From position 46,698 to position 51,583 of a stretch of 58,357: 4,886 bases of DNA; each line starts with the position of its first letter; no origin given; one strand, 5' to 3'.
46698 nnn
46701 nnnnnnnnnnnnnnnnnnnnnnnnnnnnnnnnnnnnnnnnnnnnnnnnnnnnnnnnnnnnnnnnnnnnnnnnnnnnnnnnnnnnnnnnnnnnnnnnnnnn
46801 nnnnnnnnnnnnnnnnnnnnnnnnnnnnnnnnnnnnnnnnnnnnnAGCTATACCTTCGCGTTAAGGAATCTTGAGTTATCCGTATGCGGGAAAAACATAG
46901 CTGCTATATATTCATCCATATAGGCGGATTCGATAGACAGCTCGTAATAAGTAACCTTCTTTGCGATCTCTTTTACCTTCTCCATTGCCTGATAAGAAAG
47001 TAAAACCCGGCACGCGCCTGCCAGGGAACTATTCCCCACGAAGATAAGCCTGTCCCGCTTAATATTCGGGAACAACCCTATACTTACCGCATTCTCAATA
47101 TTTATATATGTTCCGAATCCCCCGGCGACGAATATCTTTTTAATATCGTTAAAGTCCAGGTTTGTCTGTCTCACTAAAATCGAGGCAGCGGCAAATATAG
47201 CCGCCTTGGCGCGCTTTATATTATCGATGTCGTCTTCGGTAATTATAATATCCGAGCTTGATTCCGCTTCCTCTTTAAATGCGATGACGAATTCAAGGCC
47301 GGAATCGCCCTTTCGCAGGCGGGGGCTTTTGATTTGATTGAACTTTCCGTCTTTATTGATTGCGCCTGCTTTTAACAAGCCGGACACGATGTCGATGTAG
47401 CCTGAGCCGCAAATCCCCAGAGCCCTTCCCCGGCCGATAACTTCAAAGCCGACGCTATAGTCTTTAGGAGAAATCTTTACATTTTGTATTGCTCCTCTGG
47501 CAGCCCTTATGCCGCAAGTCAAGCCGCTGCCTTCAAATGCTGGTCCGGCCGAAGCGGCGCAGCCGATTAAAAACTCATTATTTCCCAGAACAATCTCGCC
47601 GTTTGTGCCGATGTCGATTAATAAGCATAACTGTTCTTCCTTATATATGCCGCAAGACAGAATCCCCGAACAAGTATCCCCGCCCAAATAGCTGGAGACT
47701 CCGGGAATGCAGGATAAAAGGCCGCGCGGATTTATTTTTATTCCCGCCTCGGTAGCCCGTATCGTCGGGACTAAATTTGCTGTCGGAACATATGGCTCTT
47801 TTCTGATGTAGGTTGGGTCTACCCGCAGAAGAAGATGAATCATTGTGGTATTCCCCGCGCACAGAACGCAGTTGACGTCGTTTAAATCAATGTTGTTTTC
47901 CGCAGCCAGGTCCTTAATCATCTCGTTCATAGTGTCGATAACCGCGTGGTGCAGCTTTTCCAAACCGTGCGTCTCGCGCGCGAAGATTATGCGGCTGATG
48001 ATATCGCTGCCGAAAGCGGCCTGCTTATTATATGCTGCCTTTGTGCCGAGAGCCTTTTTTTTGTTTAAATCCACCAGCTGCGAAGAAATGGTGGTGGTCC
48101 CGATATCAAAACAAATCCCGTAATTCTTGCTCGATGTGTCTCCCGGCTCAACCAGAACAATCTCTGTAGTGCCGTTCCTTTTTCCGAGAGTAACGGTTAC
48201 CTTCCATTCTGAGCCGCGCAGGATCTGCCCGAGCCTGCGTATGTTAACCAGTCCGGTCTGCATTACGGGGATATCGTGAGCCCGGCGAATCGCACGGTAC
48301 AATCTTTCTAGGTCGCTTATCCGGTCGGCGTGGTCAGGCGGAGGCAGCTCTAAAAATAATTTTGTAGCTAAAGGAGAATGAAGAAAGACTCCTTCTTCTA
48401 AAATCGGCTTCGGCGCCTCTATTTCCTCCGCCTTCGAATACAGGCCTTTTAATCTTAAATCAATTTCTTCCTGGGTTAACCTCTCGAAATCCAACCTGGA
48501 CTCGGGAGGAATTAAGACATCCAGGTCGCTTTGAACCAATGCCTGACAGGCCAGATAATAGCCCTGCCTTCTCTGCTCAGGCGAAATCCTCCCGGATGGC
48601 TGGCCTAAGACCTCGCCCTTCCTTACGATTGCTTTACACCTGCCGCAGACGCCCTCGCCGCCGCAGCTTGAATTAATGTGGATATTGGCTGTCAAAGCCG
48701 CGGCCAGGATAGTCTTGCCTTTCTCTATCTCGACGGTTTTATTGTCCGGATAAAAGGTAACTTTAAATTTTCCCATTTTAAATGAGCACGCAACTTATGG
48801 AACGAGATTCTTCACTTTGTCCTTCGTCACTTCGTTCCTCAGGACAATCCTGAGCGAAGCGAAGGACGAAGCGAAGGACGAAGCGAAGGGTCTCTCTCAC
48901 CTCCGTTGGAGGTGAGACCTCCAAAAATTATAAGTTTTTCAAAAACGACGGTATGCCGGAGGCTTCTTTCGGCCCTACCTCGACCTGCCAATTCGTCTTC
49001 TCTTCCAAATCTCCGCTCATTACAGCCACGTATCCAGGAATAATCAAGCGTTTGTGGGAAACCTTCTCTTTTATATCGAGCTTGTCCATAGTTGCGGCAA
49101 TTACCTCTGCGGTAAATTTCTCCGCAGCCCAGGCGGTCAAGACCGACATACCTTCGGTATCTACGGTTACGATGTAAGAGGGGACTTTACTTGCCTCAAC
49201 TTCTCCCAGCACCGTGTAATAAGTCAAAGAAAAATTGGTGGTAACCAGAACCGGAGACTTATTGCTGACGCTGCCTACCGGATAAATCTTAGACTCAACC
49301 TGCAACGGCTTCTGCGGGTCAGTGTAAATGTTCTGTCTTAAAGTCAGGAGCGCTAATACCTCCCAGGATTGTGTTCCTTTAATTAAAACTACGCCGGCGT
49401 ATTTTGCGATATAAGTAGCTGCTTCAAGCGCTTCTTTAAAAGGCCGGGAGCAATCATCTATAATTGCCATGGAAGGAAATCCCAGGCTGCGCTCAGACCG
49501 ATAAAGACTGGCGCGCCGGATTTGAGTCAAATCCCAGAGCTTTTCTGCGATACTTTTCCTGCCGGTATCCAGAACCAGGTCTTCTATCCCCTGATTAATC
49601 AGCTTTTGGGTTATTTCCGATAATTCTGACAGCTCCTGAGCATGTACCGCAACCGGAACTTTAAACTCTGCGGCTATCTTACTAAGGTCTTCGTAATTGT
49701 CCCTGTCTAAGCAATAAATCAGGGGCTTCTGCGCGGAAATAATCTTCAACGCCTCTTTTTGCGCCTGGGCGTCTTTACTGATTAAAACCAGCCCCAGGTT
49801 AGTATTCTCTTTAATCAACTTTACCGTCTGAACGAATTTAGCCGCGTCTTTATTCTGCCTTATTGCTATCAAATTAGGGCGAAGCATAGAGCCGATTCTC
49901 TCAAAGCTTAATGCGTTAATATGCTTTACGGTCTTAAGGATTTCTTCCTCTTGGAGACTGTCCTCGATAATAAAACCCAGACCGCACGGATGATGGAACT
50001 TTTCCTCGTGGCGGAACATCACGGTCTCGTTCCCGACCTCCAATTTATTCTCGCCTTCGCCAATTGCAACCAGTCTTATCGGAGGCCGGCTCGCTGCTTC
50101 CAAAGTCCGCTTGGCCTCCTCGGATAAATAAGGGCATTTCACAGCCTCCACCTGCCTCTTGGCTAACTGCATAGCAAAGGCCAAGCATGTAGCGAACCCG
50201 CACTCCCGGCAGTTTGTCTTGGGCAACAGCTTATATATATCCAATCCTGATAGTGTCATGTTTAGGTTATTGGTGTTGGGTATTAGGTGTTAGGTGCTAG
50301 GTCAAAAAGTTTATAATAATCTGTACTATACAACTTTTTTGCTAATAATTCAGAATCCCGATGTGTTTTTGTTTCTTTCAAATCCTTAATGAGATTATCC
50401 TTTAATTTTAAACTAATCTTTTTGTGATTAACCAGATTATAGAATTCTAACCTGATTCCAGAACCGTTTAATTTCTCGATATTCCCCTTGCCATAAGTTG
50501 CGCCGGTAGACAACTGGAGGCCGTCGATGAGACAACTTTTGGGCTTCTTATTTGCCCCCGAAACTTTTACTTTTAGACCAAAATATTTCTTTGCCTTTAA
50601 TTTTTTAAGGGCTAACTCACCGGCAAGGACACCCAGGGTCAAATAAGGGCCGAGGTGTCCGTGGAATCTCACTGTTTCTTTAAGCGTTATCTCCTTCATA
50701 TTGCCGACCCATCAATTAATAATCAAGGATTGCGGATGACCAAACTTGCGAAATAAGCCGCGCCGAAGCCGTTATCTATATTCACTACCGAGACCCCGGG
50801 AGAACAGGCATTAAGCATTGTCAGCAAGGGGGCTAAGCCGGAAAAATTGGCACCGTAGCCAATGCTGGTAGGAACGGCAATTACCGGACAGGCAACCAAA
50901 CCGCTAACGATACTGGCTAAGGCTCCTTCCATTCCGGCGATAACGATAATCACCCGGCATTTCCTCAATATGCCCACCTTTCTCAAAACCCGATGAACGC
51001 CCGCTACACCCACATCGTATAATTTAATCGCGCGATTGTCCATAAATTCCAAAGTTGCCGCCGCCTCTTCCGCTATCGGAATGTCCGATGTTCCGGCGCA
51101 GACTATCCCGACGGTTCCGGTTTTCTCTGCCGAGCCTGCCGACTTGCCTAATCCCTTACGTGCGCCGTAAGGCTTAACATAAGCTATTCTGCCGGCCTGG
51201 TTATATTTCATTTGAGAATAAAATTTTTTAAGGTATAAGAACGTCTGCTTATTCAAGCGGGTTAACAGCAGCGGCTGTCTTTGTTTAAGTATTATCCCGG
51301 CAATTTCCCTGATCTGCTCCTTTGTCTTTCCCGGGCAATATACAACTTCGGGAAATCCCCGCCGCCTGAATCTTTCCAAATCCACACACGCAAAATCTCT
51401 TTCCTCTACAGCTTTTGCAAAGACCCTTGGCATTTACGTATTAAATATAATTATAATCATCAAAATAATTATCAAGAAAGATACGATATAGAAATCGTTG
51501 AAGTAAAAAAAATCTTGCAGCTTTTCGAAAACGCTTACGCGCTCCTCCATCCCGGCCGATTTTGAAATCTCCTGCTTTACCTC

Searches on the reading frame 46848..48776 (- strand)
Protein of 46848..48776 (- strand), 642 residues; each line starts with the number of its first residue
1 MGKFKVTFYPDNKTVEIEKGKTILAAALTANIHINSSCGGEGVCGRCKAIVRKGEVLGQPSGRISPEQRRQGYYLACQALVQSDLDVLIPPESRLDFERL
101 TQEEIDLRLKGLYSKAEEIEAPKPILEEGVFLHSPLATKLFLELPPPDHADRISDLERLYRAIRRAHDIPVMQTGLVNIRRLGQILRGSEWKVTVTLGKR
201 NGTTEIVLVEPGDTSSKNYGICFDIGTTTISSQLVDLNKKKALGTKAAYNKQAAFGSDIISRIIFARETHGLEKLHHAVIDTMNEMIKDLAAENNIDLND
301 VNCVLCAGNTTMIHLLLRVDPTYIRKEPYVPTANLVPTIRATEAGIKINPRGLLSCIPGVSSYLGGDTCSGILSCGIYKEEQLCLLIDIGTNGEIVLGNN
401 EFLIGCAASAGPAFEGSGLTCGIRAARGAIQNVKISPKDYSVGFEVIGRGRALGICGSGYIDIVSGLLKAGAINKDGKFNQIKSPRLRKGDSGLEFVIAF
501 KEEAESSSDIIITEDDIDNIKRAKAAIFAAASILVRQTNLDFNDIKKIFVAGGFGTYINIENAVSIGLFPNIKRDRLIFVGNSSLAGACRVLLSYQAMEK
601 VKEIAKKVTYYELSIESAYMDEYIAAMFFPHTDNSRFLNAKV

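Call 7: search_protein_families(library=pfam, proteins=[window:46848-48776:-], max_evalue=0.001)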
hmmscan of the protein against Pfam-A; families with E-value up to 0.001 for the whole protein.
window:46848-48776:- (642 aa): 5 families
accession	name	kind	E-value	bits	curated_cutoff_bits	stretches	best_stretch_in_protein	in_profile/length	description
PF14574.11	RACo_C_ter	-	7.2e-97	324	27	1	383-638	2-258/261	C-terminal domain of RACo the ASKHA domain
PF17651.6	Raco_middle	-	2.1e-57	193.7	26.8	1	219-379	1-162/163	RACo middle region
PF17650.6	RACo_linker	-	3.4e-18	65.7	26.2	1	131-215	6-85/86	RACo linker region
PF00111.32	Fer2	-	1.6e-14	54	21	1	10-82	5-77/77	2Fe-2S iron-sulfur cluster binding domain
PF13510.11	Fer2_4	-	1.7e-05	25.2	22.8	1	5-41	3-39/82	2Fe-2S iron-sulfur cluster binding domain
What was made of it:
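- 46848..48776 (-): RACo, reductive activator of the corrinoid protein (flank). Pfam RACo_C_ter, Raco_middle, RACo_linker and Fer2 (call 7).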

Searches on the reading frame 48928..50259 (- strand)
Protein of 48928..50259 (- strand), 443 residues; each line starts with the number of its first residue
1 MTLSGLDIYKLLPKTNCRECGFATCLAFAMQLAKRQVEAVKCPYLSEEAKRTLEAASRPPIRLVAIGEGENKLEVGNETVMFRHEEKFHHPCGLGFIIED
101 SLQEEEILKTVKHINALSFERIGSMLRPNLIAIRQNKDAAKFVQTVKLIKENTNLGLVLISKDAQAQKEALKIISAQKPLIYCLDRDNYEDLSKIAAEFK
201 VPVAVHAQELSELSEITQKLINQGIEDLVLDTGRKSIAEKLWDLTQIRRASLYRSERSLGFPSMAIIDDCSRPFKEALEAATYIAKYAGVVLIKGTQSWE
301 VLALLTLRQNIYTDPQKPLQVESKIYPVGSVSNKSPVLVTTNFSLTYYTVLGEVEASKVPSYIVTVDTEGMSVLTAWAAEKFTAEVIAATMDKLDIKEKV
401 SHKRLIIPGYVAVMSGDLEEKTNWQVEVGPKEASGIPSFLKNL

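Call 7: search_protein_families(library=pfam, proteins=[window:48928-50259:-], max_evalue=0.001)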
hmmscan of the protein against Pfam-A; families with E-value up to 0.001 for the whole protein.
window:48928-50259:- (443 aa): 2 families
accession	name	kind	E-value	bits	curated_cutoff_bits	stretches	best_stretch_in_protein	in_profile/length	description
PF03599.22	CdhD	-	1.6e-99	333.8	24.8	1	64-439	2-386/387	CO dehydrogenase/acetyl-CoA synthase delta subunit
PF04060.18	FeS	-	2.5e-12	46.7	23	1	12-44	1-33/33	Putative Fe-S cluster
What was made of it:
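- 48928..50259 (-): acsC, large subunit of the corrinoid Fe-S protein (flank, not part of the island). Pfam CdhD 334 bits plus FeS (call 7).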

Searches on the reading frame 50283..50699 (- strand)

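Call 7: search_protein_families(library=pfam, proteins=[window:50283-50699:-], max_evalue=0.001)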
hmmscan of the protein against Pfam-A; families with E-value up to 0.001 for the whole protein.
window:50283-50699:- (138 aa): 1 family
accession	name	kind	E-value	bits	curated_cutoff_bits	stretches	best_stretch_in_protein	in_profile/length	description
PF02663.19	FmdE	-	1.2e-17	64.7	22.9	1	12-112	1-103/133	FmdE, Molybdenum formylmethanofuran dehydrogenase operon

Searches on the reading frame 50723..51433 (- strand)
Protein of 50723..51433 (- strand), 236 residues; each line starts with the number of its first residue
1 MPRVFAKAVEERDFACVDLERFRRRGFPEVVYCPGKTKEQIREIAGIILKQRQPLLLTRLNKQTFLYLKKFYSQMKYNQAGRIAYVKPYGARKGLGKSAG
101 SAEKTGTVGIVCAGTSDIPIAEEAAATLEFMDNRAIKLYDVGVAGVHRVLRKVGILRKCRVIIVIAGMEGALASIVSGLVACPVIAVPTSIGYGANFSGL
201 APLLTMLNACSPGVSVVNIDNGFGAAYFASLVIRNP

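Call 7: search_protein_families(library=pfam, proteins=[window:50723-51433:-], max_evalue=0.001)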
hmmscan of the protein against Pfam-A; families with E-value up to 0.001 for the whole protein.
window:50723-51433:- (236 aa): 1 family
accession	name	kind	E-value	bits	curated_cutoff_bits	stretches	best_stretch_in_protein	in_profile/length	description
PF00731.26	AIRC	-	1.2e-14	54.5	30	1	108-231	2-125/148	AIR carboxylase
